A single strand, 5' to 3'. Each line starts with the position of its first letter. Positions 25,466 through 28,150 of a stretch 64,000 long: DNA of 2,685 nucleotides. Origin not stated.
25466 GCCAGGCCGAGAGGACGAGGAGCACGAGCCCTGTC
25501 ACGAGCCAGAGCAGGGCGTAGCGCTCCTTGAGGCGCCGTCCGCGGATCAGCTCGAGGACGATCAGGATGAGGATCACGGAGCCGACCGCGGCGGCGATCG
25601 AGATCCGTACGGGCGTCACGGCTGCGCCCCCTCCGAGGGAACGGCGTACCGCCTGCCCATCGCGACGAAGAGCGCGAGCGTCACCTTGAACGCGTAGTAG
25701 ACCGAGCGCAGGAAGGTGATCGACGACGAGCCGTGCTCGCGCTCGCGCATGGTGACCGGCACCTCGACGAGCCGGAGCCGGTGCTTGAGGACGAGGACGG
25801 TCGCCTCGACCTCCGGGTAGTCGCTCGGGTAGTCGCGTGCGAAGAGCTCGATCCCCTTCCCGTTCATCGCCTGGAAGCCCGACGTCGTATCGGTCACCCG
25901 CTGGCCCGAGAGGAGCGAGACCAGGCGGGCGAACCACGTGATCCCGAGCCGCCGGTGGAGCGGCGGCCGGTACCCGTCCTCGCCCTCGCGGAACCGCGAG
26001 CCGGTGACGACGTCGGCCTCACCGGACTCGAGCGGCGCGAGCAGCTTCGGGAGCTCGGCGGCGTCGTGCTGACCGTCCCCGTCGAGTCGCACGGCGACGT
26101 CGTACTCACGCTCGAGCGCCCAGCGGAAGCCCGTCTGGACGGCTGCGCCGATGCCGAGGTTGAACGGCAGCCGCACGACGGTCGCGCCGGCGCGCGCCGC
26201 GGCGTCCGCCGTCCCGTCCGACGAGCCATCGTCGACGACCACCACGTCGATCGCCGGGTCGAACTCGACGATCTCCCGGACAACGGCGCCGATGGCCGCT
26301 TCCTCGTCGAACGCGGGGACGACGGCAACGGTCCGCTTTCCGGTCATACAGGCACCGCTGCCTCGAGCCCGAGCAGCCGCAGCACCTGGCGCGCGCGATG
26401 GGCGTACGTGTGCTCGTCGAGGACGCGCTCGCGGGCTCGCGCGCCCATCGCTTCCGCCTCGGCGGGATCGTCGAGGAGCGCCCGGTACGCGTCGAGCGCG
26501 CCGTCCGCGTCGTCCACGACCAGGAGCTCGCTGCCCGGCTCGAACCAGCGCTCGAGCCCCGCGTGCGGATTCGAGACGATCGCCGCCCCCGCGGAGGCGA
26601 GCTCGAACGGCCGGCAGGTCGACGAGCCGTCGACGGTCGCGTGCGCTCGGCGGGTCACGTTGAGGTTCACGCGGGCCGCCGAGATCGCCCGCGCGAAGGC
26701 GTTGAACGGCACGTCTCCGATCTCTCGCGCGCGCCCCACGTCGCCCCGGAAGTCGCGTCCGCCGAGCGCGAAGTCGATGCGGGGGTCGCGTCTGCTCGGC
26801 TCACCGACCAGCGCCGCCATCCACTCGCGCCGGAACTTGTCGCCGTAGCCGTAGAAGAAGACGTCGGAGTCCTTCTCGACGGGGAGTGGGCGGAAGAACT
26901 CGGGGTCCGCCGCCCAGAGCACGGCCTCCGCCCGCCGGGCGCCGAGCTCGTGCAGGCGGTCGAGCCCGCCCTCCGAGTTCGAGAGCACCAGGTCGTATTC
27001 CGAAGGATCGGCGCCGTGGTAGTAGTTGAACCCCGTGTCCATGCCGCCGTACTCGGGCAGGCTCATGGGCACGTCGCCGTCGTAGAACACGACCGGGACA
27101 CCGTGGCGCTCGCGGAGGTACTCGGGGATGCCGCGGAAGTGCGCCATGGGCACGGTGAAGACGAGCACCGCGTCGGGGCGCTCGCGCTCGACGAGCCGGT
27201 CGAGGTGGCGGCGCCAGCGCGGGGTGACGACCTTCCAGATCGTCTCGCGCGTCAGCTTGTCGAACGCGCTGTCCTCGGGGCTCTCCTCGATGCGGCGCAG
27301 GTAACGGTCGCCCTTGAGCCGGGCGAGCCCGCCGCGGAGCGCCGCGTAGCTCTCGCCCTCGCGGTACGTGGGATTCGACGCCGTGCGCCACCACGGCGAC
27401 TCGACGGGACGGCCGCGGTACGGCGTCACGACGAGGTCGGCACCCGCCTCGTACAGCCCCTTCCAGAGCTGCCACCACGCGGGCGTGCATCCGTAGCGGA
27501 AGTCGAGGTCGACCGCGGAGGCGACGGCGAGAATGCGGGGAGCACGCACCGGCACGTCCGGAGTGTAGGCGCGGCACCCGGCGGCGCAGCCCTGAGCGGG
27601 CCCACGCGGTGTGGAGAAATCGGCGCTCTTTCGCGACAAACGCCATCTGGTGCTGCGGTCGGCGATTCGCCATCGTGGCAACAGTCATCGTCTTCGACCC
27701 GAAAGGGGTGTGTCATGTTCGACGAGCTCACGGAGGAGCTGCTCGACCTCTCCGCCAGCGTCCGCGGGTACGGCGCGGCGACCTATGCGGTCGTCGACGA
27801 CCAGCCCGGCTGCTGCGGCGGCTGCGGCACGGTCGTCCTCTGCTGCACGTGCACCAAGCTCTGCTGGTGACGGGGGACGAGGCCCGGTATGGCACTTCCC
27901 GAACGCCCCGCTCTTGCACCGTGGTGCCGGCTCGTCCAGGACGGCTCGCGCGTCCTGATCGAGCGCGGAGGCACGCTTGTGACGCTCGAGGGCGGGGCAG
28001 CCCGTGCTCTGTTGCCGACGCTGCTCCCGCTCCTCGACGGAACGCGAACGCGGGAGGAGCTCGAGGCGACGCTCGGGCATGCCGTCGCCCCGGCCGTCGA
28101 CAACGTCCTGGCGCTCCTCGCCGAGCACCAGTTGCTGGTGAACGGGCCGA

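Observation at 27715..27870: Hidden 51-aa precursor with a 19-residue core containing 7 Cys and 3 Thr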

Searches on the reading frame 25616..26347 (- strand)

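Call 6: search_protein_families(library=ncbifam, proteins=[window:25616-26347:-], max_evalue=0.01)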
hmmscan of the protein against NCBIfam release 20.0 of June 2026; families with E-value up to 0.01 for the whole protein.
window:25616-26347:- (243 aa): 14 families
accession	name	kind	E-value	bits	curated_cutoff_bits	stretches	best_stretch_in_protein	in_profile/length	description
NF058614.1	PPMAGASynPpgS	equivalog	2.3e-30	105.7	370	1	9-201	5-197/226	polyprenyl-phospho-N-acetylgalactosaminyl synthase PpgS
TIGR04182.1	glyco_TIGR04182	equivalog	2.9e-28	99.1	325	1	8-227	4-215/293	S-layer glycoprotein N-glycosyltransferase AglJ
NF041391.1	DPhHxTase_Halo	equivalog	1.3e-22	79.9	375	1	12-166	3-150/213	dolichyl-phosphate hexose transferase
NF007986.1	PRK10714.1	equivalog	1.9e-10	40.2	529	1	6-226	8-226/316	undecaprenyl-phosphate 4-deoxy-4-formamido-L-arabinose transferase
NF010496.0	PRK13915.1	equivalog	1.4e-09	37.5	262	1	5-59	31-90/307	glucosyl-3-phosphoglycerate synthase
NF047588.1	GlcsyltransPgfSStrep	equivalog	1.7e-09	37.4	500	1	9-223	6-218/308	glycosyltransferase PgfS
TIGR03469.1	HpnB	hypoth_equivalog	2e-07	30.4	379.25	1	7-58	47-100/386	hopene-associated glycosyltransferase HpnB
TIGR03965.1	mycofact_glyco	equivalog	3.2e-07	29.6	280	1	8-115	78-188/467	mycofactocin biosynthesis glycosyltransferase MftF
TIGR04283.1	glyco_like_mftF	equivalog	6.9e-07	29.1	182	1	9-61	4-57/221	TIGR04283 family arsenosugar biosynthesis glycosyltransferase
TIGR03937.1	PgaC_IcaA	equivalog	5e-06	25.7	422.3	1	8-116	49-161/407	poly-beta-1,6-N-acetyl-D-glucosamine synthase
NF041865.1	EpsU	equivalog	1.5e-05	24.2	700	1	8-94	43-135/394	exopolysaccharide biosynthesis GT2 family glycosyltransferase EpsU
NF053846.1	glyco_with_XrtP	equivalog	0.00017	20.4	520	1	9-50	46-87/440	XrtP-associated glycosyltransferase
TIGR01556.1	rhamnosyltran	subfamily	0.00079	18.7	200.55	1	33-132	22-125/281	rhamnosyltransferase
NF041875.1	EPS_EpsD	equivalog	0.0016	17.9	370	1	32-134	30-131/325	exopolysaccharide biosynthesis glycosyltransferase EpsD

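Call 7: search_protein_families(library=pfam, proteins=[window:25616-26347:-], max_evalue=0.01)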
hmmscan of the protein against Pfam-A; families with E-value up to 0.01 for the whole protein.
window:25616-26347:- (243 aa): 2 families
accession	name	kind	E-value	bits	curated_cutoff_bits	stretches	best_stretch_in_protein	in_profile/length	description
PF00535.33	Glycos_transf_2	-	8.4e-25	88.1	23.3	1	9-138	3-132/168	Glycosyl transferase family 2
PF13641.12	Glyco_tranf_2_3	-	9.4e-07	29.5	27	1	6-146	3-151/230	Glycosyltransferase like family 2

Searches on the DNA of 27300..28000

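Call 31: search_rna_families(source=window, start=27300, end=28000, threshold=evalue, max_evalue=1)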
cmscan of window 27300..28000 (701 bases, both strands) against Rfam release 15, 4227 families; matches with E-value up to 1: 0.
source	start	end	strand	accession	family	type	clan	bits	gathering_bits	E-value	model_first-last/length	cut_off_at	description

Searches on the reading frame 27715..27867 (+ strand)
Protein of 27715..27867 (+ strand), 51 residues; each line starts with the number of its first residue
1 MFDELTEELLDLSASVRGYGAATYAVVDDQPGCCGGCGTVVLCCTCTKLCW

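Call 6: search_protein_families(library=ncbifam, proteins=[window:27715-27867:+], max_evalue=0.01)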
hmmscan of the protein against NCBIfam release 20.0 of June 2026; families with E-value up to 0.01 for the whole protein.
seq(51 aa): 0 families

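Call 7: search_protein_families(library=pfam, proteins=[window:27715-27867:+], max_evalue=0.01)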
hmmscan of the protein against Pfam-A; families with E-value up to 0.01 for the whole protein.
seq(51 aa): 0 families

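Call 9: find_homologous_proteins(query=window:27715-27867:+, max_evalue=10)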
Query seq(51 aa) (51 aa): 40 proteins with E <= 10 among 40 candidates.
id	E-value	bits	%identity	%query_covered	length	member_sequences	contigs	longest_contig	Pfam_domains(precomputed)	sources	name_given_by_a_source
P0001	3.5e-25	104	92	100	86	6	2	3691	-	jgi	jgi:hypothetical protein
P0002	5.6e-25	103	88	100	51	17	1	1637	-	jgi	jgi:hypothetical protein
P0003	1.2e-24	102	90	100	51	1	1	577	-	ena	-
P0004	3.4e-23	98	88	100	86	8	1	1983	-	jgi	-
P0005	4.9e-23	97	84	100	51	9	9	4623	-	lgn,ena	-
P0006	1.3e-22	96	90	100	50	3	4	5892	-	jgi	jgi:hypothetical protein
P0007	7.4e-21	90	84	100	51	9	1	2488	-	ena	-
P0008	2.3e-19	86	78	100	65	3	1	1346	-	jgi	jgi:hypothetical protein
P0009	8.2e-19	84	80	100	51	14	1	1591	-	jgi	-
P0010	9.0e-18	81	75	100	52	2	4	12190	-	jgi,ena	jgi:hypothetical protein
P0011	2.8e-17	79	76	100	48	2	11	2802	-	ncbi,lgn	-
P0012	4.3e-17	79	76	100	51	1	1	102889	-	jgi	-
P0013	4.8e-17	78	75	100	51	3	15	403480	-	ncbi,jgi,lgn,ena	jgi:hypothetical protein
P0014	5.8e-17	78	76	100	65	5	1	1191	-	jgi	jgi:hypothetical protein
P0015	2.0e-16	77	73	100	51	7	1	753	-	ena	-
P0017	6.3e-16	75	71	100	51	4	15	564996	-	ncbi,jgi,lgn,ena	jgi:hypothetical protein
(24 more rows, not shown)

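Call 12: find_encoding_contigs(protein=window:27715-27867:+, flank=6000, max_places=4)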
Protein seq(51 aa) (51 aa): 23 contigs read that carry it; 4 places shown.
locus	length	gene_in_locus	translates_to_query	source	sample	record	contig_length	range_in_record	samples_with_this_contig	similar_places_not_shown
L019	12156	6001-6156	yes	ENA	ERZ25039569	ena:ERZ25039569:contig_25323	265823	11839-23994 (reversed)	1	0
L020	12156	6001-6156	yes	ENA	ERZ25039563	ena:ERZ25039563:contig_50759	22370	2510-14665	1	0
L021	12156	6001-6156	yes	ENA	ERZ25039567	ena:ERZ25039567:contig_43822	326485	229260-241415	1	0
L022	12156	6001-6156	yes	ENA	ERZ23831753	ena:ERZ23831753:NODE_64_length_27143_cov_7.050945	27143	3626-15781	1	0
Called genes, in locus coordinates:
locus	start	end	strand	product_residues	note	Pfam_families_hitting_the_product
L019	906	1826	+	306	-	PF01370:Epimerase, PF04321:RmlD_sub_bind, PF16363:GDP_Man_Dehyd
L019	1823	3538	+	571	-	-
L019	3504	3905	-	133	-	PF10066:DUF2304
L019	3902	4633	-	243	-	PF00535:Glycos_transf_2, PF13641:Glyco_tranf_2_3 (weak)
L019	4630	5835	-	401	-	PF13524:Glyco_trans_1_2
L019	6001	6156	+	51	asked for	-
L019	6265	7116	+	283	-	-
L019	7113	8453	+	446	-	PF02624:YcaO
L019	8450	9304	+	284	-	PF00881:Nitroreductase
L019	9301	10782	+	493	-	PF02517:Rce1-like, PF00005:ABC_tran, PF13304:AAA_21 (weak)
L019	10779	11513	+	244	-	PF01061:ABC2_membrane, PF12698:ABC2_membrane_3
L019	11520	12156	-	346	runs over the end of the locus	PF00465:Fe-ADH, PF13685:Fe-ADH_2 (weak), PF25137:ADH_Fe_C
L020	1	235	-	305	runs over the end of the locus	-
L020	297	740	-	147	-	-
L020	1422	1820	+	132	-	PF01370:Epimerase, PF16363:GDP_Man_Dehyd (faint)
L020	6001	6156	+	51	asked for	-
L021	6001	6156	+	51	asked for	-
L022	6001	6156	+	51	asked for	-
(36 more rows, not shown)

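Call 35: search_protein_representatives(alignment_id=A1)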
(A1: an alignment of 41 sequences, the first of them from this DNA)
Query: 41 sequences, 65 profile positions. Proteins with E-value up to 0.001 (for the whole library): 99; up to 1e-10: 24; up to 1e-30: 0. The best 99 are listed.
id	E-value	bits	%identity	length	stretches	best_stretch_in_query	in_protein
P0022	1.4e-29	118.1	-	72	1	4-65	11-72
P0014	6.4e-28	112.8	-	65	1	3-65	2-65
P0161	2.1e-26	108.0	-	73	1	9-65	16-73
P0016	9.9e-24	99.4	-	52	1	15-65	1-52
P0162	1.1e-22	96.0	-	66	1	7-65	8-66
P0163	4.4e-21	90.9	-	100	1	9-65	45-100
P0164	2.9e-20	88.3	-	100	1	6-65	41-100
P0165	3.0e-20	88.2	-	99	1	3-65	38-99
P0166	3.4e-20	88.0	-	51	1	15-65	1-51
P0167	4.9e-19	84.3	-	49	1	15-65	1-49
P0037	1.3e-18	83.0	-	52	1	15-65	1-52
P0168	3.5e-15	72.0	-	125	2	13-53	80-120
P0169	3.1e-14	68.9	-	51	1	15-65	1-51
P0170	8.7e-14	67.5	-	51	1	15-65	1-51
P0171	1.2e-13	67.1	-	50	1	15-65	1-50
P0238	9.8e-05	38.5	-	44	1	15-60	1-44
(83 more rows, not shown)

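Call 38: find_homologous_proteins(query=A4, max_evalue=0.01)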
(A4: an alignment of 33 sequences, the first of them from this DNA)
Query A4 (33 sequences) (51 aa, profile of the alignment): 437 proteins with E <= 0.01 among 613 candidates; the best 120 are listed.
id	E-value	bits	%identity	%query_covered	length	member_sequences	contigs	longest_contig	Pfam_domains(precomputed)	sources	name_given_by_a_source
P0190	4.6e-17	80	62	51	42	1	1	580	-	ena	-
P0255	1.2e-16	78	52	57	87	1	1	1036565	-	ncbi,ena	-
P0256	4.7e-16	77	48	57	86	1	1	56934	-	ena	-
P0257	5.3e-16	76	66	57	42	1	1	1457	-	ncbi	-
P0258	8.1e-16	76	53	67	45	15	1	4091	-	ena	-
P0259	8.9e-16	76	59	57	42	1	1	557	-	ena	-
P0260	9.4e-16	76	55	57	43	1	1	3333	-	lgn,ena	-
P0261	1.1e-15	75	55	57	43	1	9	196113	-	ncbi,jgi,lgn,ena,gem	-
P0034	1.3e-15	75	69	100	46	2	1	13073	-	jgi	jgi:hypothetical protein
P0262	1.5e-15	75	66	57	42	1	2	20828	-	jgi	jgi:hypothetical protein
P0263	1.9e-15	75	64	49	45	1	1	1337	-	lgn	-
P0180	2.5e-15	74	71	55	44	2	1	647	-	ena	-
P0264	2.7e-15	74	66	57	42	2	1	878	-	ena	-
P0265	2.8e-15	74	56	67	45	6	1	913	-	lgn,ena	-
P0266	2.9e-15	74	67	53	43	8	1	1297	-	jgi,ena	-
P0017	5.3e-15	73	71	100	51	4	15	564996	-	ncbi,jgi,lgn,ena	jgi:hypothetical protein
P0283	2.5e-14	71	50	67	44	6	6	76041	-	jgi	jgi:hypothetical protein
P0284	2.5e-14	71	55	57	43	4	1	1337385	-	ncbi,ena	-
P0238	6.7e-14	70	58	51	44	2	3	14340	-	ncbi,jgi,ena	jgi:hypothetical protein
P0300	9.6e-14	69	50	67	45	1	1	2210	-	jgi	jgi:streptolysin S family bacteriocin protoxin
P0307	1.2e-13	69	52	57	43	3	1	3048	-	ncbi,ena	-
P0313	1.6e-13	68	45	100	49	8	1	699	-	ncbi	-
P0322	2.0e-13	68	44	84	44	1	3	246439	-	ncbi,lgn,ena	-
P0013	2.6e-13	68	75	100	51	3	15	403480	-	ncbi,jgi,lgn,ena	jgi:hypothetical protein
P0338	3.9e-13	67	60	49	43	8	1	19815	-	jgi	jgi:streptolysin S family bacteriocin protoxin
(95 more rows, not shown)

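Call 40: find_encoding_contigs(protein=P0261, flank=7000, max_places=3)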
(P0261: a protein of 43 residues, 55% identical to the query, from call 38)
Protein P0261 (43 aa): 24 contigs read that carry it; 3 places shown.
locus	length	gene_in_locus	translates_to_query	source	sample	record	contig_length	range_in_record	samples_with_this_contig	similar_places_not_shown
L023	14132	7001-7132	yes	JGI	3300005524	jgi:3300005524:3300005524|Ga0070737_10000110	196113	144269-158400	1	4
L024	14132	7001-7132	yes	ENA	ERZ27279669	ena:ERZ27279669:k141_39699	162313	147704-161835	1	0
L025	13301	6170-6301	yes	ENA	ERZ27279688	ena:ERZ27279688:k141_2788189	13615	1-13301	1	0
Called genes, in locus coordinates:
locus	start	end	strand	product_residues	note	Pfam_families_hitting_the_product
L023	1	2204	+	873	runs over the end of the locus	PF10150:RNase_E_G, PF01938:TRAM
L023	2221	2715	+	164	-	PF00829:Ribosomal_L21p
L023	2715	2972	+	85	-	PF01016:Ribosomal_L27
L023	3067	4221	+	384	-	PF01018:GTP1_OBG, PF01926:MMR_HSR1, PF02421:FeoB_N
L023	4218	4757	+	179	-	PF01467:CTP_transf_like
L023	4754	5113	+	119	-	PF02410:RsfS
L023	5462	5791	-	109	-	PF12852:Cupin_6 (weak), PF07883:Cupin_2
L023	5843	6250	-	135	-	-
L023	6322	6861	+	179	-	PF07336:ABATE, PF11706:zf-CGNR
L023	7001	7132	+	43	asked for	-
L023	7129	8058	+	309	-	-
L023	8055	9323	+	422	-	PF02624:YcaO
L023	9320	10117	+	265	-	PF00881:Nitroreductase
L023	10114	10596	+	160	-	PF02517:Rce1-like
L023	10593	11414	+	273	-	PF00005:ABC_tran, PF13304:AAA_21 (weak)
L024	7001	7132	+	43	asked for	-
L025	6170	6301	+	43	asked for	-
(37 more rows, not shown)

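Call 41: find_encoding_contigs(protein=P0322, flank=7000, max_places=2)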
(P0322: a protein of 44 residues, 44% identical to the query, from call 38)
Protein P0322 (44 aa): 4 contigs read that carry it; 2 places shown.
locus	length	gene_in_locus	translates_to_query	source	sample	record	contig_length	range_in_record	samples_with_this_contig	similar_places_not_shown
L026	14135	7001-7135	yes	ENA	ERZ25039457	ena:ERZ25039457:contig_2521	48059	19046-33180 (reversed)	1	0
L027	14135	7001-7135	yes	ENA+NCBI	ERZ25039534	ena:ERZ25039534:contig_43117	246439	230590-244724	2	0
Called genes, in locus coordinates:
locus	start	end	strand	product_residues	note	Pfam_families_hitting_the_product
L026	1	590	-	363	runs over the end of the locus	-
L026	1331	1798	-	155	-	-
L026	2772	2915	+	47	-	PF00829:Ribosomal_L21p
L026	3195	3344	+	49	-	-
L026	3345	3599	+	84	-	PF01016:Ribosomal_L27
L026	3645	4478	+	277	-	PF01018:GTP1_OBG, PF01926:MMR_HSR1 (weak)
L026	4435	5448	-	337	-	-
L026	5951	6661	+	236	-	-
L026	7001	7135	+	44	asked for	-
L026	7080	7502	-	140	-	-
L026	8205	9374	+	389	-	-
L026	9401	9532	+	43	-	-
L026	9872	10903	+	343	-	PF00881:Nitroreductase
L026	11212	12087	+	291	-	PF00005:ABC_tran, PF13304:AAA_21 (weak)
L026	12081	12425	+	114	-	-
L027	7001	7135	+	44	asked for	-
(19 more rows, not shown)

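Call 42: search_protein_families(library=ncbifam, proteins=[P0300, P0338, window:27715-27867:+, P0261, P0283], max_evalue=10)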
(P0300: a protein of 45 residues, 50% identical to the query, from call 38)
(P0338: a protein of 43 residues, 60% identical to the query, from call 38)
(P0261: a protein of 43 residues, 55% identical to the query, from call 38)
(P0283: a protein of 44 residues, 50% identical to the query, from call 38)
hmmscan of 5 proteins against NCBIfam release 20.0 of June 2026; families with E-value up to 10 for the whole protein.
P0300 (45 aa): 0 families

P0338 (43 aa): 0 families

seq(51 aa): 0 families

P0261 (43 aa): 0 families

P0283 (44 aa): 0 families

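Call 61: list_cluster_members(proteins=[P0261, P0284, P0255, P0322, P0238, P0257, P0313, P0017, P0013, P0307])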
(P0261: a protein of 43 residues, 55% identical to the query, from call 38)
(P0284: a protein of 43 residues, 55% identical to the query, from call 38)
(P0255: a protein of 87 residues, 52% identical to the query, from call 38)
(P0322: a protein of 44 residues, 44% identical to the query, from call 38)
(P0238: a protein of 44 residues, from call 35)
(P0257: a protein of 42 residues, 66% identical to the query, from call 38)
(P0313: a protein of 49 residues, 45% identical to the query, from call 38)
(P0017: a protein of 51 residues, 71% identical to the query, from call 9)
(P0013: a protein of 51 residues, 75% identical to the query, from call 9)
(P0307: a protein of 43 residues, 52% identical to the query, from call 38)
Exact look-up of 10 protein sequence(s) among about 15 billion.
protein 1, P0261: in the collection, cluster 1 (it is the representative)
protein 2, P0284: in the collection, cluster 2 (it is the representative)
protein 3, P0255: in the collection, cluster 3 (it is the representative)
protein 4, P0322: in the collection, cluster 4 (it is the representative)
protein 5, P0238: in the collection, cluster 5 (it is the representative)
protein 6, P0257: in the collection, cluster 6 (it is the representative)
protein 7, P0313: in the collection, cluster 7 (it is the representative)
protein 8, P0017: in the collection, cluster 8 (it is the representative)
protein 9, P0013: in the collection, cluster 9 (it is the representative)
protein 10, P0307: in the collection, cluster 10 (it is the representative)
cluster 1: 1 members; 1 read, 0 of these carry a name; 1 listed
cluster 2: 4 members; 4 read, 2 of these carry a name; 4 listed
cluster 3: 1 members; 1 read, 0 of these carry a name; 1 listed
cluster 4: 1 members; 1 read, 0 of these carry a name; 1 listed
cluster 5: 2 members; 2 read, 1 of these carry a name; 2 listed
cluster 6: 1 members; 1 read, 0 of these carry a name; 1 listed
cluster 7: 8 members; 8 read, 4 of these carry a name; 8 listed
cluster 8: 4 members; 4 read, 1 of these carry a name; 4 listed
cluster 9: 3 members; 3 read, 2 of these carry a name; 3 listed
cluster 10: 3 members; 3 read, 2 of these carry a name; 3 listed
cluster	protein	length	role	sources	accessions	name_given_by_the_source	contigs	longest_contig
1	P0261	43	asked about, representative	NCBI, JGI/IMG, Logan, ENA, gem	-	-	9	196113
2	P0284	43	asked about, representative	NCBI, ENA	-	-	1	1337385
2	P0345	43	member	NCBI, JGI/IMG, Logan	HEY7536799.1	MAG TPA: hypothetical protein VH721_02325 [Gaiellaceae bacterium] | hypothetical protein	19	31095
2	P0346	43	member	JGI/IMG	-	hypothetical protein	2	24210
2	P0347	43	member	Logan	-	-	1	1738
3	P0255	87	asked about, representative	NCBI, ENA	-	-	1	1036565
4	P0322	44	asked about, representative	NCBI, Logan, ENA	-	-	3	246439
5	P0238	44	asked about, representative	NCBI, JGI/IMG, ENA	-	hypothetical protein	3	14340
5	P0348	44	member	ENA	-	-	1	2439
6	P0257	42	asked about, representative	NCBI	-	-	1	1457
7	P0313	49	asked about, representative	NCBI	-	-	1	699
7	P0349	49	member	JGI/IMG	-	hypothetical protein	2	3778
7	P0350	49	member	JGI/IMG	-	hypothetical protein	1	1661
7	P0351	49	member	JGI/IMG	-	hypothetical protein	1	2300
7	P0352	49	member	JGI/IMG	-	hypothetical protein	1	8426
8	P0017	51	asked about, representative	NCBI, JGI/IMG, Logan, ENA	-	hypothetical protein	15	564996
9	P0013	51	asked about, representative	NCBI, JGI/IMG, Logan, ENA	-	hypothetical protein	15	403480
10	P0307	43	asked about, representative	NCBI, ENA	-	-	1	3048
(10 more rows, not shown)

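Call 79: predict_structure(alignment_id=A1)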
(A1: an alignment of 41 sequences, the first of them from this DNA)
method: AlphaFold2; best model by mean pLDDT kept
length: 51 residues; sequences in the alignment: 41
mean_pLDDT: 48.7   pTM: 0.13
mean pLDDT of the five models: 48.7, 48.2, 47.1, 46.3, 43.2
residues with pLDDT >= 90: 0; 70-90: 0; 50-70: 21; < 50: 30
segments of 3 or more residues with pLDDT < 50: 14-22, 24-39, 47-51
pLDDT, mean of each block of 10 residues (from residue 1): 55 49 45 46 49 44
secondary structure, 60 per line:
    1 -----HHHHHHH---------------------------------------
elements in order: H6-12
